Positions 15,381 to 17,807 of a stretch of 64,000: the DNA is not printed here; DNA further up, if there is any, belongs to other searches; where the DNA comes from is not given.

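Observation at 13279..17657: NHL/TPR membrane protein + Yip1 protein + 708-aa secreted protein co-transcribed between two ATPase-less sugar importers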

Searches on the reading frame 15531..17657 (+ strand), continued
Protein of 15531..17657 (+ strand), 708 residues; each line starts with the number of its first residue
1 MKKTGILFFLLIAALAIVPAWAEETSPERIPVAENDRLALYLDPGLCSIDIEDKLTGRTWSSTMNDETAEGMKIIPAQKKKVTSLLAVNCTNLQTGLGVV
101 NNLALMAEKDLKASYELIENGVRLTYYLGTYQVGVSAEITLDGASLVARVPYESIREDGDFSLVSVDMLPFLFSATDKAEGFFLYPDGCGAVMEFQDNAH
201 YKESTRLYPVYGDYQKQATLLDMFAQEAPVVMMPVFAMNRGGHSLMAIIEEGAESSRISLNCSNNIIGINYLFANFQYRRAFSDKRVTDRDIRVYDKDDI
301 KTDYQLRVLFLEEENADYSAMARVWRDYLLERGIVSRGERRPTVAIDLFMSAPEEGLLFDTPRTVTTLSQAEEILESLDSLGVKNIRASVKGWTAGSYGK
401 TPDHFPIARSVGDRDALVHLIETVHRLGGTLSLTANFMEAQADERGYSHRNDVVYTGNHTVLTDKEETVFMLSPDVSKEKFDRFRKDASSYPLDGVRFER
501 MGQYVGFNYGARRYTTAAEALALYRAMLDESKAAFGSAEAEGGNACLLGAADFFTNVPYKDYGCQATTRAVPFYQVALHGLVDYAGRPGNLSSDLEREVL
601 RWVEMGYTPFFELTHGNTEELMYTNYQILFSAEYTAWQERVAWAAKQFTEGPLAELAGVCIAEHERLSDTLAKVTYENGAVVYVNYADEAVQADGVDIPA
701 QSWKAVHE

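Call 78: search_protein_families(library=pfam, proteins=[L157:5156-6900:+, L053:2705-4450:+, L057:450-2564:-], max_evalue=1)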
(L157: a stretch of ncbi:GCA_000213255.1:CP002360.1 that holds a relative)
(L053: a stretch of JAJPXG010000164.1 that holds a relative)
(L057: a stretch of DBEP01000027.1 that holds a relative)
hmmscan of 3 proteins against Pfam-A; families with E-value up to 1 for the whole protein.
L157:5156-6900:+ (581 aa): 2 families
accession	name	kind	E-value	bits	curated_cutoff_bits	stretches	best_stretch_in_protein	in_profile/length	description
PF25275.1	Golvesin_C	-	7.9e-05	23.2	31.6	1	113-136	41-64/132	Golvesin C-terminal domain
PF17829.7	GH115_C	-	0.0049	17.1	24.1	1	169-244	95-167/172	Glycosyl hydrolase family 115 C-terminal domain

L053:2705-4450:+ (582 aa): 7 families
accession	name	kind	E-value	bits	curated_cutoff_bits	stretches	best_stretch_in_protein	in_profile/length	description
PF25275.1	Golvesin_C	-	0.0031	18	31.6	1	337-364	37-64/132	Golvesin C-terminal domain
PF17829.7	GH115_C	-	0.0098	16.2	24.1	1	155-270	58-167/172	Glycosyl hydrolase family 115 C-terminal domain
PF04108.17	ATG17_like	-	0.015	15.2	43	1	427-543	132-254/355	Autophagy protein ATG17-like domain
PF06825.17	HSBP1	-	0.021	15.1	28.6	0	502-539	14-48/51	Heat shock factor binding protein 1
PF10046.14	BLOC1_2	-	0.042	14.7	33.4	1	478-546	25-93/96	Biogenesis of lysosome-related organelles complex-1 subunit 2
PF09394.16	Inhibitor_I42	-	0.12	13.1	27.2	0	343-369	55-81/91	Chagasin family peptidase inhibitor I42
PF00801.26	PKD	-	0.14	12.6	23.5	0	410-426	50-66/80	PKD domain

L057:450-2564:- (704 aa): 4 families
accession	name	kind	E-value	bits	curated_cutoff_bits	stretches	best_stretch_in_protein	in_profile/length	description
PF12833.13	HTH_18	-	1.5e-21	76.9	33.6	1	620-698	2-79/80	Helix-turn-helix domain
PF00165.29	HTH_AraC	-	1.4e-09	38.3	26.6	1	662-693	7-37/42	Bacterial regulatory helix-turn-helix proteins, AraC family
PF23533.1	Microp_apicomplexa_19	-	0.14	13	27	1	295-341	42-88/95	Apicomplexa microprotein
PF25630.1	Phycodna_minor_capsid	-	0.15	12.8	27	1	293-355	7-70/96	Phycodnaviridae minor capsid protein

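Call 79: find_homologous_proteins(query=P0339, max_evalue=1e-10)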
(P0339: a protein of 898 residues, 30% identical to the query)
Query P0339 (898 aa): 7 proteins with E <= 1e-10 among 8000 candidates.
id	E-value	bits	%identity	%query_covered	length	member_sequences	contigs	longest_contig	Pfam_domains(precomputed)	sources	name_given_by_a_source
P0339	0.0e+0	2011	100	100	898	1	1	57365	PF18952.7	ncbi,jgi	-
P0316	1.5e-95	339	35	62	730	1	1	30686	PF18952.7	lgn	-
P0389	1.5e-46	177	29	61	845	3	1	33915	PF18952.7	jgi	jgi:hypothetical protein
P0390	4.5e-43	166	29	60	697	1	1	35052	PF18952.7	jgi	jgi:hypothetical protein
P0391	8.9e-43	165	30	60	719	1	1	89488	PF18952.7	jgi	jgi:hypothetical protein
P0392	8.0e-42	162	29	60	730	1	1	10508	PF18952.7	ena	-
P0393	3.5e-37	146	26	60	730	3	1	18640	PF18952.7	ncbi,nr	ncbi:MAG: DUF5696 domain-containing protein [Clostridiales bacterium]|nr:DUF5696 domain-containing p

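Call 80: find_encoding_contigs(protein=P0339, flank=10000, max_places=1)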
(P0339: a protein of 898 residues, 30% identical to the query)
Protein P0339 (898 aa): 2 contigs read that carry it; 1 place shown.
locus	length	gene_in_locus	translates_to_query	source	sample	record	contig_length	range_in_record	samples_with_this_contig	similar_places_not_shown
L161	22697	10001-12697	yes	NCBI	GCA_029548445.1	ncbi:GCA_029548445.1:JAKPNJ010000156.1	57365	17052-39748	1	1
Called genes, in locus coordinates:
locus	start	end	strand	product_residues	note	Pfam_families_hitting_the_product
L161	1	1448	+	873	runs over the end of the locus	PF25788:Ig_Rha78A_N, PF08531:Bac_rhamnosid_N, PF05592:Bac_rhamnosid, PF17389:Bac_rhamnosid6H, PF17390:Bac_rhamnosid_C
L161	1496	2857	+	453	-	PF00884:Sulfatase, PF01663:Phosphodiest (faint), PF16347:SGSH_C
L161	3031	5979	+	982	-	PF01547:SBP_bac_1, PF13416:SBP_bac_8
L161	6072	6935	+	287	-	-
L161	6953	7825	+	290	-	PF00528:BPD_transp_1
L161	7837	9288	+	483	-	PF08450:SGL (faint), PF01436:NHL (weak)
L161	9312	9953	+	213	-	-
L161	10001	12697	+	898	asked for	PF18952:DUF5696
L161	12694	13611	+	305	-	PF00528:BPD_transp_1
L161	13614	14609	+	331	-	PF00528:BPD_transp_1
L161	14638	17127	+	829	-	PF01229:Glyco_hydro_39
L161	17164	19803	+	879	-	PF25788:Ig_Rha78A_N, PF08531:Bac_rhamnosid_N, PF05592:Bac_rhamnosid, PF17389:Bac_rhamnosid6H, PF17390:Bac_rhamnosid_C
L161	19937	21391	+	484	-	PF01547:SBP_bac_1, PF13416:SBP_bac_8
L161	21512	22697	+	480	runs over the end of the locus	PF01547:SBP_bac_1, PF13416:SBP_bac_8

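Call 81: find_encoding_contigs(protein=P0389, flank=10000, max_places=1)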
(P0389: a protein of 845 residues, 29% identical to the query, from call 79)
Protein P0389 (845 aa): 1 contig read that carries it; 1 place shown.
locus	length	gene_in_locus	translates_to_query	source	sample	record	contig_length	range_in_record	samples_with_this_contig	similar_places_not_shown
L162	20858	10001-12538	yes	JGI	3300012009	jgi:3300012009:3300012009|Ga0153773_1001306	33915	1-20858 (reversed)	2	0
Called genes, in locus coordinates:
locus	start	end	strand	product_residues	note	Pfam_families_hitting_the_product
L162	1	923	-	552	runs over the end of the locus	PF00754:F5_F8_type_C, PF22633:F5_F8_type_C_2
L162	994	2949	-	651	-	PF00754:F5_F8_type_C, PF22633:F5_F8_type_C_2 (weak)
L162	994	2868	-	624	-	PF00754:F5_F8_type_C, PF22633:F5_F8_type_C_2 (weak)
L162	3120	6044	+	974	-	PF01547:SBP_bac_1, PF13416:SBP_bac_8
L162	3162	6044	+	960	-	PF01547:SBP_bac_1, PF13416:SBP_bac_8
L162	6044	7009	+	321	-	PF00528:BPD_transp_1 (faint)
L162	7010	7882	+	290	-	PF00528:BPD_transp_1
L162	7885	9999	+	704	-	PF01436:NHL (faint), PF00515:TPR_1 (faint), PF07719:TPR_2 (faint), PF04893:Yip1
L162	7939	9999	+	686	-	PF01436:NHL (faint), PF00515:TPR_1 (faint), PF07719:TPR_2 (faint), PF04893:Yip1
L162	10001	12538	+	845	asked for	PF18952:DUF5696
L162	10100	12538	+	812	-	PF18952:DUF5696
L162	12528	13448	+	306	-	PF00528:BPD_transp_1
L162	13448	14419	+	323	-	PF00528:BPD_transp_1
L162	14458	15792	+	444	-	PF01547:SBP_bac_1, PF13416:SBP_bac_8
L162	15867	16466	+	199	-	-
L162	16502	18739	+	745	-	PF17853:GGDEF_2, PF12833:HTH_18, PF00165:HTH_AraC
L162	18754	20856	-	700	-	?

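Call 82: find_encoding_contigs(protein=P0391, flank=10000, max_places=1)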
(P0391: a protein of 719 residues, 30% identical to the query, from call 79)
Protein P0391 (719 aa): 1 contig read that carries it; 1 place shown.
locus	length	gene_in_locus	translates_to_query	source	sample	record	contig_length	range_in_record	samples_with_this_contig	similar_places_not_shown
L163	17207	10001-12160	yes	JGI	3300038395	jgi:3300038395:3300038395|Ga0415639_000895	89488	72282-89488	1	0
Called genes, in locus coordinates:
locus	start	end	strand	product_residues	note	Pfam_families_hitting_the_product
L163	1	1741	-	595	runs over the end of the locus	PF00753:Lactamase_B, PF19583:ODP, PF12706:Lactamase_B_2 (weak), PF00258:Flavodoxin_1 (weak), PF01613:Flavin_Reduct, PF21349:RUBY_RBDX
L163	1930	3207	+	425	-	PF00150:Cellulase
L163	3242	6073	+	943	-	PF01547:SBP_bac_1, PF13416:SBP_bac_8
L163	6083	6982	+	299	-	PF00528:BPD_transp_1 (weak)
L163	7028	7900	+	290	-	PF00528:BPD_transp_1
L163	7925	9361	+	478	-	PF01436:NHL (faint), PF13432:TPR_16 (weak), PF00515:TPR_1 (faint), PF13181:TPR_8 (faint)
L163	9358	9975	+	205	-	PF04893:Yip1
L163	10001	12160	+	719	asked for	PF18952:DUF5696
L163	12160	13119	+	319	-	PF00528:BPD_transp_1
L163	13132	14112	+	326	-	PF00528:BPD_transp_1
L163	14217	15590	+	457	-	PF01547:SBP_bac_1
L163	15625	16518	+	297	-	-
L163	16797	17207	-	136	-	?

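Call 95: search_protein_families(library=pfam, proteins=[L035:19662-20975:+, L004:19193-20326:+, L002:15970-18219:+, L062:6055-8529:+, L054:15914-17164:+, L001:17875-19572:+, L069:14820-15860:+, L065:11735-13888:+, L057:18616-21942:+, L006:19317-20699:+], max_evalue=0.00001)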
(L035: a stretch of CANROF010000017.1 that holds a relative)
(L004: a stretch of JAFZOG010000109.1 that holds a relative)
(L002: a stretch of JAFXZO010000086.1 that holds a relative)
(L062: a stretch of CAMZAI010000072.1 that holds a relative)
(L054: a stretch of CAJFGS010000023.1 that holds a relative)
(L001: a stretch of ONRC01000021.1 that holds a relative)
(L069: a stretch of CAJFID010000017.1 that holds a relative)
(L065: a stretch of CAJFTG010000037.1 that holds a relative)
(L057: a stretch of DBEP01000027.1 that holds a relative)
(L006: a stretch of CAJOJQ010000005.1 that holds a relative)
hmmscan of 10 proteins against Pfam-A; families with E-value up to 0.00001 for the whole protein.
L035:19662-20975:+ (437 aa): 3 families
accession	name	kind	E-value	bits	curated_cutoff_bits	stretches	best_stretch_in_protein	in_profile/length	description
PF00295.23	Glyco_hydro_28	-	2.4e-47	162.1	22.9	1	104-382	48-308/324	Glycosyl hydrolases family 28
PF12708.12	Pect-lyase_RHGA_epim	-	3.3e-07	30.8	27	0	18-72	1-57/213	Rhamnogalacturonase A/epimerase, pectate lyase-like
PF13229.12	Beta_helix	-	1.3e-06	28.6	25.9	0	179-288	55-149/158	Right handed beta helix region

L004:19193-20326:+ (377 aa): 1 family
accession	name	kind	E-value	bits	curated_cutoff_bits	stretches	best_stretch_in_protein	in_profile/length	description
PF07470.19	Glyco_hydro_88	-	2e-90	303.8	26.6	1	25-361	24-347/352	Glycosyl Hydrolase Family 88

L002:15970-18219:+ (749 aa): 3 families
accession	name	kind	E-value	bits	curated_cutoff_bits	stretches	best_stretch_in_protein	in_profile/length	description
PF22124.2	Glyco_hydro_95_cat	-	5.2e-157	523.4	27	1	266-664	1-408/408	Glycosyl hydrolase family 95 catalytic domain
PF14498.12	Glyco_hyd_65N_2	-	3.7e-47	161.7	27.7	1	4-247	1-232/234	Glycosyl hydrolase family 65, N-terminal domain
PF21307.2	Glyco_hydro_95_C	-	3.5e-16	59.9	27.6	1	666-718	1-54/94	Glycoside hydrolase family 95, C-terminal domain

L062:6055-8529:+ (824 aa): 4 families
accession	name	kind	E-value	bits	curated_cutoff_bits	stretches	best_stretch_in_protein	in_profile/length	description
PF21348.3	RGL11_C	-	9.8e-159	529.7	27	2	417-812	124-485/490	Rhamnogalacturonan lyase family 11, C-terminal domain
PF18370.7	RGI_lyase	-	7.2e-23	81.2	27.8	1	107-195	3-85/86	Rhamnogalacturonan I lyases beta-sheet domain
PF13517.12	FG-GAP_3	-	6.8e-09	36.6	26.9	0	222-242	40-60/61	FG-GAP-like repeat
PF01839.29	FG-GAP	-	5.7e-07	29.7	22.1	0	553-571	4-22/37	FG-GAP repeat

L054:15914-17164:+ (416 aa): 2 families
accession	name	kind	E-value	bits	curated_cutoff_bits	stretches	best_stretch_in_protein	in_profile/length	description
PF13088.12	BNR_2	-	3.3e-24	86.1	31.4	1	105-393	3-274/277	BNR repeat-like domain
PF24067.1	Beta-prop_BT_1020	-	3.1e-08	34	27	1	88-142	45-99/236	BT_1020-like, N-terminal beta propeller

L001:17875-19572:+ (565 aa): 1 family
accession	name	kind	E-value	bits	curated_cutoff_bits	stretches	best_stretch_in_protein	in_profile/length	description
PF01095.25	Pectinesterase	-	1.4e-52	178.8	27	2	170-317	135-297/298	Pectinesterase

L069:14820-15860:+ (346 aa): 1 family
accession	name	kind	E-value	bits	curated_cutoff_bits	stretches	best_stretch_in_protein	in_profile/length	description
PF00701.28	DHDPS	-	4.7e-19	68.7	22.1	1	36-303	3-268/289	Dihydrodipicolinate synthetase family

L065:11735-13888:+ (717 aa): 0 families

L057:18616-21942:+ (1108 aa): 5 families
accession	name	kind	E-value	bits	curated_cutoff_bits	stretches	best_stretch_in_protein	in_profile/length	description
PF18565.7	Glyco_hydro2_C5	-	2.4e-13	50.3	32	1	832-932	7-102/103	Glycoside hydrolase family 2 C-terminal domain 5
PF02837.24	Glyco_hydro_2_N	-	2.8e-12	47.4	28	1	30-168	3-133/169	Glycosyl hydrolases family 2, sugar binding domain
PF00703.27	Glyco_hydro_2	-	3.1e-10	41.2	23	1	363-400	72-109/109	Glycosyl hydrolases family 2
PF13364.12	BetaGal_ABD2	-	3.5e-07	31.4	23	0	65-172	1-110/112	Beta-galactosidase second all-beta domain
PF02836.23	Glyco_hydro_2_C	-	4.3e-07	29.8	21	1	406-542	4-155/302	Glycosyl hydrolases family 2, TIM barrel domain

L006:19317-20699:+ (460 aa): 1 family
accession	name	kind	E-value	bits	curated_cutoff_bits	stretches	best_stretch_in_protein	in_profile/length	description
PF00144.29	Beta-lactamase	-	2.3e-34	119.5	27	1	39-292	19-308/329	Beta-lactamase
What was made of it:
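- GH28, GH95, PL11 and BT_1020-like proteins lie in related loci (call 95).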

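Call 101: find_encoding_contigs(protein=P0188, flank=9000, max_places=1)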
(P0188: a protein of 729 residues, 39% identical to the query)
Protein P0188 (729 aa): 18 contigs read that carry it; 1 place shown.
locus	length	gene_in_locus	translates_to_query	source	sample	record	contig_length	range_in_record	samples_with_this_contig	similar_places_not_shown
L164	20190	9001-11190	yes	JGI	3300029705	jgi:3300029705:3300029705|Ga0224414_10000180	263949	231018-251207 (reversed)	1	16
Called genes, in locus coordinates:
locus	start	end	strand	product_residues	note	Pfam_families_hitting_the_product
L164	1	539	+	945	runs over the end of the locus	PF00005:ABC_tran (faint), PF02463:SMC_N (faint), PF03193:RsgA_GTPase (faint), PF13191:AAA_16 (faint), PF13555:AAA_29 (faint), PF20703:nSTAND1 (faint), PF17760:UvrA_inter, PF17755:UvrA_DNA-bind, +1 more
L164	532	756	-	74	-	-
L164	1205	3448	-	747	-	PF12833:HTH_18, PF00165:HTH_AraC (weak)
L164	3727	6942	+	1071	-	PF01547:SBP_bac_1, PF13416:SBP_bac_8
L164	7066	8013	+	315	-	PF00528:BPD_transp_1 (weak)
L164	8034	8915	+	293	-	PF00528:BPD_transp_1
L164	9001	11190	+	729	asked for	PF08450:SGL (faint), PF25021:TEN_NHL (faint), PF01436:NHL (weak)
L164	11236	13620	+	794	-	PF18952:DUF5696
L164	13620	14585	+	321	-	PF00528:BPD_transp_1 (faint)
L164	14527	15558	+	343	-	PF00528:BPD_transp_1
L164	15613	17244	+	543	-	-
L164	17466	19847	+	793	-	PF02837:Glyco_hydro_2_N, PF22666:Glyco_hydro_2_N2, PF00703:Glyco_hydro_2, PF02836:Glyco_hydro_2_C, PF16355:DUF4982, PF18565:Glyco_hydro2_C5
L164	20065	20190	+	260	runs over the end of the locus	PF10114:PocR, PF00015:MCPsignal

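Call 102: find_encoding_contigs(protein=P0208, flank=9000, max_places=1)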
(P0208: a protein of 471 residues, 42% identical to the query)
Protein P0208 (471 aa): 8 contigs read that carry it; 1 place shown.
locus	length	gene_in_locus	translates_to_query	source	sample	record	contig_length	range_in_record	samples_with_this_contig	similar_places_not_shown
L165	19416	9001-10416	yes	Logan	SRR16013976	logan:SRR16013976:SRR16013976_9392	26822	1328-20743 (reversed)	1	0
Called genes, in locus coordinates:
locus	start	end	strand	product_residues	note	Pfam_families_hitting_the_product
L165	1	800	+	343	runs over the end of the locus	PF01261:AP_endonuc_2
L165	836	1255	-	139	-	PF01934:HepT-like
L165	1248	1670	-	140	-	PF01909:NTP_transf_2, PF18765:Polbeta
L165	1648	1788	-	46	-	-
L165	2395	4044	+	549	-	PF01547:SBP_bac_1 (weak)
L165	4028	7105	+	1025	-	PF01547:SBP_bac_1, PF13416:SBP_bac_8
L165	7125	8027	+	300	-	PF00528:BPD_transp_1 (weak)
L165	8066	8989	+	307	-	PF00528:BPD_transp_1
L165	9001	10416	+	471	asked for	PF08450:SGL (faint), PF01436:NHL (weak), PF07719:TPR_2 (faint), PF00515:TPR_1 (faint), PF13414:TPR_11 (faint), PF14559:TPR_19 (weak)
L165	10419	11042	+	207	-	PF04893:Yip1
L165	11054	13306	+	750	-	PF18952:DUF5696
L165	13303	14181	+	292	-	PF00528:BPD_transp_1 (weak)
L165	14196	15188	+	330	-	PF00528:BPD_transp_1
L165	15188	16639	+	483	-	-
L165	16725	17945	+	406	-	-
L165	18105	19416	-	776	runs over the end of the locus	PF12833:HTH_18, PF00165:HTH_AraC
